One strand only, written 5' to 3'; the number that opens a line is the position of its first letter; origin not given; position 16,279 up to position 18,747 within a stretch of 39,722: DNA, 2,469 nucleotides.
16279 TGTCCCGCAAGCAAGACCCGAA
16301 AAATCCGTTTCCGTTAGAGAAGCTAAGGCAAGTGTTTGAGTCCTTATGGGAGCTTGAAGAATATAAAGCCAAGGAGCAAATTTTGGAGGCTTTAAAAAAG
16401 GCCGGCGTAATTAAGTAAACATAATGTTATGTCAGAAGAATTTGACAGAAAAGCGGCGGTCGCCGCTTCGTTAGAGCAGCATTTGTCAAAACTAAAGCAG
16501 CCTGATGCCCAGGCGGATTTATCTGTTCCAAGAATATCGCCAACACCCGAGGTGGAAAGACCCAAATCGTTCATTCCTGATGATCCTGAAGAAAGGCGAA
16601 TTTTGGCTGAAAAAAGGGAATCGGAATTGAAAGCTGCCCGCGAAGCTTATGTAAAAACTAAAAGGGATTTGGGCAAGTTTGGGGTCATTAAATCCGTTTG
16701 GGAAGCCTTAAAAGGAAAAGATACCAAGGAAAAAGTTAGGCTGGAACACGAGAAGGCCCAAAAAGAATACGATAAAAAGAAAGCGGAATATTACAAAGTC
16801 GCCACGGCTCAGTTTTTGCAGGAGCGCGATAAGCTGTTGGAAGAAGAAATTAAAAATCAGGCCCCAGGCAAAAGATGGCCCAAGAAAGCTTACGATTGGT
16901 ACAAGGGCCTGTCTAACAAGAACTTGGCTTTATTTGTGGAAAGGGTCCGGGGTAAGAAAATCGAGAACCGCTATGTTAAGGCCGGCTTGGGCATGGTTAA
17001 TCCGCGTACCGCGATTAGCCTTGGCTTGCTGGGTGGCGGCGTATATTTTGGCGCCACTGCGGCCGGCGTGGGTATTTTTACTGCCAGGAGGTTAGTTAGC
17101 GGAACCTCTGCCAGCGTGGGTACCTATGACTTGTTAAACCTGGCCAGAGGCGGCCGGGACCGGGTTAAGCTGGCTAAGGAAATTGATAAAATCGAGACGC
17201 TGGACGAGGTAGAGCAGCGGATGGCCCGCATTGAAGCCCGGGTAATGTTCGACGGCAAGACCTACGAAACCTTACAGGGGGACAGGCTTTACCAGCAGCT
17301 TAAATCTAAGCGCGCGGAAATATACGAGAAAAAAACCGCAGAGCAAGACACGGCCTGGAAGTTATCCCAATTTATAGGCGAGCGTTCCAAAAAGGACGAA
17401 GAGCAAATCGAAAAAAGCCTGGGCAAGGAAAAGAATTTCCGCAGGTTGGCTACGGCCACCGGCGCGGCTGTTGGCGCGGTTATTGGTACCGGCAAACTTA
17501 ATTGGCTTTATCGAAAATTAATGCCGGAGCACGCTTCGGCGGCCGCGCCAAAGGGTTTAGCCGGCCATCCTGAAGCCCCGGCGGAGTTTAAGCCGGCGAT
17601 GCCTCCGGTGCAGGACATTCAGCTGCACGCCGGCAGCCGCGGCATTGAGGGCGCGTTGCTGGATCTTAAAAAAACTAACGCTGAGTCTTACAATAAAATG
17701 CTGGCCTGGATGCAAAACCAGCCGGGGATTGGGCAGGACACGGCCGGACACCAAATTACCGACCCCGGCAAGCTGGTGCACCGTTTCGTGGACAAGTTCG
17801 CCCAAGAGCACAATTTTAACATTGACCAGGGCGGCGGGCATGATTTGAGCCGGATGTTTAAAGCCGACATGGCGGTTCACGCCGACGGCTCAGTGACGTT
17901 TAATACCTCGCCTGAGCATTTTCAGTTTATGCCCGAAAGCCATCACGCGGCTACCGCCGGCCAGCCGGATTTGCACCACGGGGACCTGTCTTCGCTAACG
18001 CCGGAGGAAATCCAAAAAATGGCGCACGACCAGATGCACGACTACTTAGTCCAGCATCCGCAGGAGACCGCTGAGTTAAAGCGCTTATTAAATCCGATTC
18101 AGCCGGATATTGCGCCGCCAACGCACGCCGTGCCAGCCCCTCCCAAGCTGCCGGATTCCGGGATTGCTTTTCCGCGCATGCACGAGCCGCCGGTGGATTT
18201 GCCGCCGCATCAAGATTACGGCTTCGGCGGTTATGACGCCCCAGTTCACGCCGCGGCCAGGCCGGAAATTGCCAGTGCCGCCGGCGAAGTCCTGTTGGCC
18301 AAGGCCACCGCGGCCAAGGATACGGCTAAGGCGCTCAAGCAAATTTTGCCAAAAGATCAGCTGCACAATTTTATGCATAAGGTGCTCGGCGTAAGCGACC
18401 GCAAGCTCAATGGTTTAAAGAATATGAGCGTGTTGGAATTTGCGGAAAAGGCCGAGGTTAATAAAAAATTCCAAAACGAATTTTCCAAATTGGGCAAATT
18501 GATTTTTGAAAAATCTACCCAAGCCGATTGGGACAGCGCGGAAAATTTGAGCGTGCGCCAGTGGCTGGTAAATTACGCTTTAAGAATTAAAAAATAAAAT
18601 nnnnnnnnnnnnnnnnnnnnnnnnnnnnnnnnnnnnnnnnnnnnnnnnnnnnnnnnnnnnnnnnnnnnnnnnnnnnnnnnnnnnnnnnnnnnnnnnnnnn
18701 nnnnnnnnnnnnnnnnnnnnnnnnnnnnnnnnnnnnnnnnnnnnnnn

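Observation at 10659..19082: ftsA and ftsZ are split 8.4 kb apart by a six-gene block with no recognisable families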

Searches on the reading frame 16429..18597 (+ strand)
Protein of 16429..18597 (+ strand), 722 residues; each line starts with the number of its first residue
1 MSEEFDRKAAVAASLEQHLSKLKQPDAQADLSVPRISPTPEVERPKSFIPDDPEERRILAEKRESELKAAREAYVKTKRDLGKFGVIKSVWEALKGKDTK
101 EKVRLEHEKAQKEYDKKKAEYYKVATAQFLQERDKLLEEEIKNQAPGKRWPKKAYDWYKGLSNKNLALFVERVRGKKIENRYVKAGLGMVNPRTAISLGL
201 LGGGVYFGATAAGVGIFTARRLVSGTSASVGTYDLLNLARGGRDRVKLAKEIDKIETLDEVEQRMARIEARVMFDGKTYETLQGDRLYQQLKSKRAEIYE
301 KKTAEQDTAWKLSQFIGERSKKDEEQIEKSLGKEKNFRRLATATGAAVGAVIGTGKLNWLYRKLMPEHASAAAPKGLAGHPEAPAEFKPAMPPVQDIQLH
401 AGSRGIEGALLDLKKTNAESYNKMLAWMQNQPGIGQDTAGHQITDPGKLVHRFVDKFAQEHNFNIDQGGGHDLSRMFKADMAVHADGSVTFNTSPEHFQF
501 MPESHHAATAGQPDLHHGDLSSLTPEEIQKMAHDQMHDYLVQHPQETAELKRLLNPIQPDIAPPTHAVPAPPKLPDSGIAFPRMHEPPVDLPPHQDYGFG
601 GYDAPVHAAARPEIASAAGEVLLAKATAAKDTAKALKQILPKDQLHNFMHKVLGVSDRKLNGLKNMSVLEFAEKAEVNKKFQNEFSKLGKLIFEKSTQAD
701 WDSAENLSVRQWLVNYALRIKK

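Call 3: search_protein_families(library=pfam, proteins=[window:16429-18597:+], max_evalue=0.1)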
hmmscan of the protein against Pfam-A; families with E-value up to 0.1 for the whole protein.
window:16429-18597:+ (722 aa): 2 families
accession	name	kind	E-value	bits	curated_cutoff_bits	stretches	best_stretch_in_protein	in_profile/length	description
PF16525.10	MHB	-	0.012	16.2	27.4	1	531-558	43-70/77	Haemophore, haem-binding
PF24718.1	HTH_73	-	0.044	14.1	27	0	663-691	36-64/71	HTH-like domain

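Call 4: search_protein_families(library=ncbifam, proteins=[window:16429-18597:+], max_evalue=0.1)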
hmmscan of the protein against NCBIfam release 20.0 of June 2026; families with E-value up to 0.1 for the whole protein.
window:16429-18597:+ (722 aa): 0 families

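Call 11: search_protein_families(library=phrogs, proteins=[window:16429-18597:+], max_evalue=0.1)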
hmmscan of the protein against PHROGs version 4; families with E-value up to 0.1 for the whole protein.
window:16429-18597:+ (722 aa): 0 families

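Call 12: search_protein_families(library=padloc, proteins=[window:16429-18597:+], max_evalue=0.1)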
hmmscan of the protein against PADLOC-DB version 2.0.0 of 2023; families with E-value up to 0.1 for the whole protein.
window:16429-18597:+ (722 aa): 0 families

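Call 36: search_solved_structures(query=window:16429-18597:+, max_evalue=1)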
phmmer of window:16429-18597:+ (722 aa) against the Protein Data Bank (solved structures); distinct sequences matched with E-value up to 1: 3.
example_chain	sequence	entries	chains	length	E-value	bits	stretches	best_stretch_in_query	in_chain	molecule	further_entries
8qpg_TD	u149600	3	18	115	0.38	12.1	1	204-280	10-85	gp30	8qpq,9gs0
4l1m_A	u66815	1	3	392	0.53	11.6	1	223-286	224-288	E3 ubiquitin-protein ligase HERC2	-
5fn1_A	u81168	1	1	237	1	10.7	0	559-637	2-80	COAT PROTEIN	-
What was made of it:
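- Closest known: Membrane-tethered FtsZ regulators. Different: No sequence or profile similarity (calls 3, 4, 36).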

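Call 38: find_related_loci(query=window:16429-18597:+, collection=metagenome_contigs, flank=10000)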
Query window:16429-18597:+ (722 aa) in metagenome_contigs; peptide patterns used: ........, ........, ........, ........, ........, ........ (x = any residue, [..] = any of these).
141 stretches matched a pattern, but none encodes a relative of the query by tblastn (E <= 1e-3).

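Call 39: find_related_loci(query=window:16429-18597:+, collection=viral_contigs, flank=10000)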
Query window:16429-18597:+ (722 aa) in viral_contigs; peptide patterns used: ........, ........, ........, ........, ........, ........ (x = any residue, [..] = any of these).
15 stretches matched a pattern, but none encodes a relative of the query by tblastn (E <= 1e-3).

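Call 74: predict_structure(protein=window:16429-18597:+)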
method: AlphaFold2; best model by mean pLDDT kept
length: 722 residues; sequences in the alignment: 1
mean_pLDDT: 47.4   pTM: 0.25
mean pLDDT of the five models: 47.4, 44.4, 44.2, 42.4, 39.8
residues with pLDDT >= 90: 0; 70-90: 80; 50-70: 175; < 50: 467
segments of 3 or more residues with pLDDT < 50: 1-4, 22-50, 144-244, 273-280, 312-314, 330-332, 334-402, 464-523, 527-529, 553-645, 651-654, 660-669, 671-673, 675-677, 685-722
pLDDT, mean of each block of 10 residues (from residue 1): 53 53 42 33 39 59 58 51 51 57 68 66 51 56 47 43 39 36 33 37 36 37 36 38 55 78 72 47 64 79 63 52 54 44 36 37 35 28 31 31 55 69 81 78 80 69 44 40 38 37 32 36 49 51 52 43 33 32 36 33 28 34 39 41 49 49 46 49 49 40 42 40 30
secondary structure, 60 per line:
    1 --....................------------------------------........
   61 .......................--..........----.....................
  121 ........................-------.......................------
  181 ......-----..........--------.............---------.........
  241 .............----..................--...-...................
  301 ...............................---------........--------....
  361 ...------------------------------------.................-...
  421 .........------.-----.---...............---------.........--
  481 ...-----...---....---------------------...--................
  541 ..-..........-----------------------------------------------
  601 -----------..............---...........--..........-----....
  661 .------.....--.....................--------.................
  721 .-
elements in order (helices of 4 or more, strands of 3 or more residues): H3-22 H53-83 H86-95 H100-144 H152-174 H181-186 H192-201 H210-222 H232-253 H258-275 H282-331 H341-348 H357-363 H400-416 H418-429 H446-460 H470-478 E481-483 E489-491 H495-498 H525-542 H544-553 H612-625 H629-639 H642-651 H657-661 H668-672 H675-695 H704-721
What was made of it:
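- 16429..18597 (+): O5, 722 aa. Mostly helical and 29% charged, with no Cys and an internal Gly/Ala-rich hydrophobic stretch (about 195-218, and a second near 343-356). The 'giant partner' of DUF5663. The AF2 single-sequence model has low confidence (pLDDT 47), helical with long disordered linkers (call 74).
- Tried and rejected: It was not used for fold search (call 74).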

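Call 80: search_dna_similar(query=window:16429-18597:+, collection=phages, mode=protein, max_evalue=0.001, max_rows=10)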
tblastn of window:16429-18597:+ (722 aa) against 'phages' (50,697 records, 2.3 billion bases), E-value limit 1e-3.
No match.
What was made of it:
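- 16429..18597 (+): No hits in PDB, phages, viral or metagenome scans (calls 36, 38, 39, 80).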
